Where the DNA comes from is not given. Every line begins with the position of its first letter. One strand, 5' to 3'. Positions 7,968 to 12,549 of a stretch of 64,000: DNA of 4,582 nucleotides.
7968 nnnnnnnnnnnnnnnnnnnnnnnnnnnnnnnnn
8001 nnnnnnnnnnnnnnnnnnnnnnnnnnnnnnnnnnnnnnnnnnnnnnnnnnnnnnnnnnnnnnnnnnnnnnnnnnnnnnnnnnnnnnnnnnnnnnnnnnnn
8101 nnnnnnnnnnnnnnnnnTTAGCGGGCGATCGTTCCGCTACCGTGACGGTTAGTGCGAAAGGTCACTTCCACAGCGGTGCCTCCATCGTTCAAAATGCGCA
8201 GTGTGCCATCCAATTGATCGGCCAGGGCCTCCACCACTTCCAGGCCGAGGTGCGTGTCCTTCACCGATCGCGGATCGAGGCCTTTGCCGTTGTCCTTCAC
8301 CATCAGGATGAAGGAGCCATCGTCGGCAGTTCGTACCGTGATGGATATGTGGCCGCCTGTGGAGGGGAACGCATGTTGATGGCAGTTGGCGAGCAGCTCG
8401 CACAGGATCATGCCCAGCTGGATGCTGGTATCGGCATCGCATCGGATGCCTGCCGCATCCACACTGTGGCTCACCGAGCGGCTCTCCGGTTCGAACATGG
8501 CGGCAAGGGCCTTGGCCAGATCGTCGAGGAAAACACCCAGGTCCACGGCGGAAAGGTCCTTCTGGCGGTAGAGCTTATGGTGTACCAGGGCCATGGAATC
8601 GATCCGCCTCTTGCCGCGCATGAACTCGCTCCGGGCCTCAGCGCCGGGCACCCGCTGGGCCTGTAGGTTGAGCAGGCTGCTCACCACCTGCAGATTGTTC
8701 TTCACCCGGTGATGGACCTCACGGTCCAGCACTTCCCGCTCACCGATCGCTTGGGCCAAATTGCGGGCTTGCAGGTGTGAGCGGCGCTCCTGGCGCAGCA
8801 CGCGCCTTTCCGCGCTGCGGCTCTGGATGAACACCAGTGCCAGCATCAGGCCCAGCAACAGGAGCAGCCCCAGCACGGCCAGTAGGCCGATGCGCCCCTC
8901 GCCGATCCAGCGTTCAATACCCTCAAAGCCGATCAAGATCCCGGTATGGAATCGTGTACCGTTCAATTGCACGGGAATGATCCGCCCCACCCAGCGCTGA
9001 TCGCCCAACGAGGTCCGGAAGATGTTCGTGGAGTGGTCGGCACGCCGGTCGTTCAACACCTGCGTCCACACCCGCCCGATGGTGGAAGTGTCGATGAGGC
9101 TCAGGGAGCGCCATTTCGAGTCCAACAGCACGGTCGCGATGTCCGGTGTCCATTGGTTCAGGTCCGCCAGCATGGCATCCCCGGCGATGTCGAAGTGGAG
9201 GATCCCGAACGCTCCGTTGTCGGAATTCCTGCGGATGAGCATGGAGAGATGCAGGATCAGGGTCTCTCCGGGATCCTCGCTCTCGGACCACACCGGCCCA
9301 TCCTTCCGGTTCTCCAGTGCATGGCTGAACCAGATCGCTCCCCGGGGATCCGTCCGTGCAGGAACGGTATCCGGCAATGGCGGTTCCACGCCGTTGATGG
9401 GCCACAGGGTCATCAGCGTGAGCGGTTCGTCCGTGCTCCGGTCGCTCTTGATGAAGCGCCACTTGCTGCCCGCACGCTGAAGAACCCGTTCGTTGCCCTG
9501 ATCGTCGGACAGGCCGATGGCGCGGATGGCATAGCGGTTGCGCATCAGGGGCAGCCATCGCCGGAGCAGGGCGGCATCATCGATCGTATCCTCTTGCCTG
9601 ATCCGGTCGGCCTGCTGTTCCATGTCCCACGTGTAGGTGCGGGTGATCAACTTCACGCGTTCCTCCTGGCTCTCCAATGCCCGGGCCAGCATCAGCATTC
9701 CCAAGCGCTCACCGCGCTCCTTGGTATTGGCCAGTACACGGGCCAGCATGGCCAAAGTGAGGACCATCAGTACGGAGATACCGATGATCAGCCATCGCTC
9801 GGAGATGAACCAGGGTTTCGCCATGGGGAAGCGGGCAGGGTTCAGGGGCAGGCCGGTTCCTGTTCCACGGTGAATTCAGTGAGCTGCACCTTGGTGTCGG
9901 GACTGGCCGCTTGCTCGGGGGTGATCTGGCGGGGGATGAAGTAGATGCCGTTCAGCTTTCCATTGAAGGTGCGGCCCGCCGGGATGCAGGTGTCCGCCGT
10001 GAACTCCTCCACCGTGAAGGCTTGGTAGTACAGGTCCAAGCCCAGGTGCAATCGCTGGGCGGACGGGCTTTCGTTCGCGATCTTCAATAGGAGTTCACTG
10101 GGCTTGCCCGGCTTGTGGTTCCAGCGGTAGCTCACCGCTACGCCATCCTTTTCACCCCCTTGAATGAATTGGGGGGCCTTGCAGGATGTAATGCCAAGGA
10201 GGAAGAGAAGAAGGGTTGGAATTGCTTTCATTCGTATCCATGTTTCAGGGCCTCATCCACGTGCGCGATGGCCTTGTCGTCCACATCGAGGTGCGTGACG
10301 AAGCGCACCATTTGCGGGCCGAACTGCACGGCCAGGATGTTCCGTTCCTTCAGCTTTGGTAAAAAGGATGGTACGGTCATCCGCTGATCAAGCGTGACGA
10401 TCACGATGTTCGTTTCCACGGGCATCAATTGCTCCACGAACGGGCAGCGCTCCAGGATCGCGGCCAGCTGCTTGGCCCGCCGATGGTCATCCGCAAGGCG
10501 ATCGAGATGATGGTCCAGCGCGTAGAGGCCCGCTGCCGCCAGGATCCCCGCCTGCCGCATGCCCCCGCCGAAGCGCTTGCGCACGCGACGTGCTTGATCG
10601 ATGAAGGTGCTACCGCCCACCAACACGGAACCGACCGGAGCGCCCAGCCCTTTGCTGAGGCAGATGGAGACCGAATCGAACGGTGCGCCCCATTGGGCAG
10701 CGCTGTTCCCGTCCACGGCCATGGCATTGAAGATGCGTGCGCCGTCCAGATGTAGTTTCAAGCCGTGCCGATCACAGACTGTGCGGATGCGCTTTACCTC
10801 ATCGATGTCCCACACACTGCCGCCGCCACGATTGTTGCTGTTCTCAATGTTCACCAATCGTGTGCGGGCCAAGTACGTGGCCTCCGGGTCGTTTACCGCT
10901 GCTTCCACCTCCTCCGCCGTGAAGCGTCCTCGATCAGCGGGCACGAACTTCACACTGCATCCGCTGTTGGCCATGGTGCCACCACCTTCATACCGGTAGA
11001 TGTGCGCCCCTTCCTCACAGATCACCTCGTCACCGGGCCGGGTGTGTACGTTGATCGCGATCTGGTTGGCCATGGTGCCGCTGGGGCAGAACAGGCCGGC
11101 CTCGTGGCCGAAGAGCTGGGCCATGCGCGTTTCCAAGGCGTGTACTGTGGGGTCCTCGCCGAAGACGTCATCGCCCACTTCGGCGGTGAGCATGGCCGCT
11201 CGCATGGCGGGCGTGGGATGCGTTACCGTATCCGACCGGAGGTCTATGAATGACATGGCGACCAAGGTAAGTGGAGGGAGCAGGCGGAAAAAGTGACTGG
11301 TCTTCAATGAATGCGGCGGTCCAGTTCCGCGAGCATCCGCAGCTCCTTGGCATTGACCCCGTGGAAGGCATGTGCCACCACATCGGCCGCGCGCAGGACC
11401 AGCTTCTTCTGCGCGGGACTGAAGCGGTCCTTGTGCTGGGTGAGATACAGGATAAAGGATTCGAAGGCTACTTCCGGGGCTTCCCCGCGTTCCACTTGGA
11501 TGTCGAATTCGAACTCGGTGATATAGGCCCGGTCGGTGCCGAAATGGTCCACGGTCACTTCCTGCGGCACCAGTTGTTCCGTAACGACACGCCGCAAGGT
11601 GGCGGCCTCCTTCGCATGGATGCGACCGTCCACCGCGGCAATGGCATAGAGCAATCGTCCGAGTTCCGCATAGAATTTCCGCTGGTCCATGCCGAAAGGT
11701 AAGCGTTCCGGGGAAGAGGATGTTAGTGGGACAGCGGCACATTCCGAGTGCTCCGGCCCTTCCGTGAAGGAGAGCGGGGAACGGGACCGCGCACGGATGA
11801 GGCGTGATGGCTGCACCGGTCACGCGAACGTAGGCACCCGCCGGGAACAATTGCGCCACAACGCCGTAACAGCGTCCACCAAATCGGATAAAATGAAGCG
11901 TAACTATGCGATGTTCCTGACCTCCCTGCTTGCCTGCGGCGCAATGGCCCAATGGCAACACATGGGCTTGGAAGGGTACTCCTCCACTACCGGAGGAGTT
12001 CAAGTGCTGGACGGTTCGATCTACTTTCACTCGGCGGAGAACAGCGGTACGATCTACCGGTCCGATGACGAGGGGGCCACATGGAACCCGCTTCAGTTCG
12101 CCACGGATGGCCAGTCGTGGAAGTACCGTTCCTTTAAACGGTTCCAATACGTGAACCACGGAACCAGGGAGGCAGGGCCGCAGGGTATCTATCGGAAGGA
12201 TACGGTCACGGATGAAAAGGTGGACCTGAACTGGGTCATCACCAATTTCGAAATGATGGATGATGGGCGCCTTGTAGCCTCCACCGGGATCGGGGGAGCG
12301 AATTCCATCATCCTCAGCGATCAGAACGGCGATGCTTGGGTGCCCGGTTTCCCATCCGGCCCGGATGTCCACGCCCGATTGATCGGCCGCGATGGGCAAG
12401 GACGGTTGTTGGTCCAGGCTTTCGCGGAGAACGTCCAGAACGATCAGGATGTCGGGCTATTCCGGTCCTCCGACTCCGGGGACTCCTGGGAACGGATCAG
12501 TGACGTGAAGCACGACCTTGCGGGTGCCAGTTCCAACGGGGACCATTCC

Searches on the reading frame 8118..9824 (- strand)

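Call 52: search_protein_families(library=pfam, proteins=[window:8118-9824:-], max_evalue=0.00001)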
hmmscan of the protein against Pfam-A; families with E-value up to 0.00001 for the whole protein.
window:8118-9824:- (568 aa): 4 families
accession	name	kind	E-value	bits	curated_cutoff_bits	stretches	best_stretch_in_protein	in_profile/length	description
PF07568.18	HisKA_2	-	1.1e-24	86.7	22.3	1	369-442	1-74/76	Histidine kinase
PF02518.31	HATPase_c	-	8.1e-11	42.8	26.4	1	468-558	4-109/111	Histidine kinase-, DNA gyrase B-, and HSP90-like ATPase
PF13581.12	HATPase_c_2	-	3.4e-08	34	27.4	1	449-555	12-126/127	Histidine kinase-like ATPase domain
PF07536.20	HWE_HK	-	2.3e-06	28.7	22.8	1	369-431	1-60/83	HWE histidine kinase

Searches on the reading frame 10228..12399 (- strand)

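Call 52: search_protein_families(library=pfam, proteins=[window:10228-12399:-], max_evalue=0.00001)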
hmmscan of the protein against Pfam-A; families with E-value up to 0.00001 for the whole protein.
window:10228-12399:- (723 aa): 2 families
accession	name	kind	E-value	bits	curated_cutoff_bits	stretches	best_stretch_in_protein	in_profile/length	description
PF01212.27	Beta_elim_lyase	-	9.9e-102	340.6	27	1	386-671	1-286/288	Beta-eliminating lyase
PF00155.27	Aminotran_1_2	-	3.4e-09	36.8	19.7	1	412-691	37-331/361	Aminotransferase class I and II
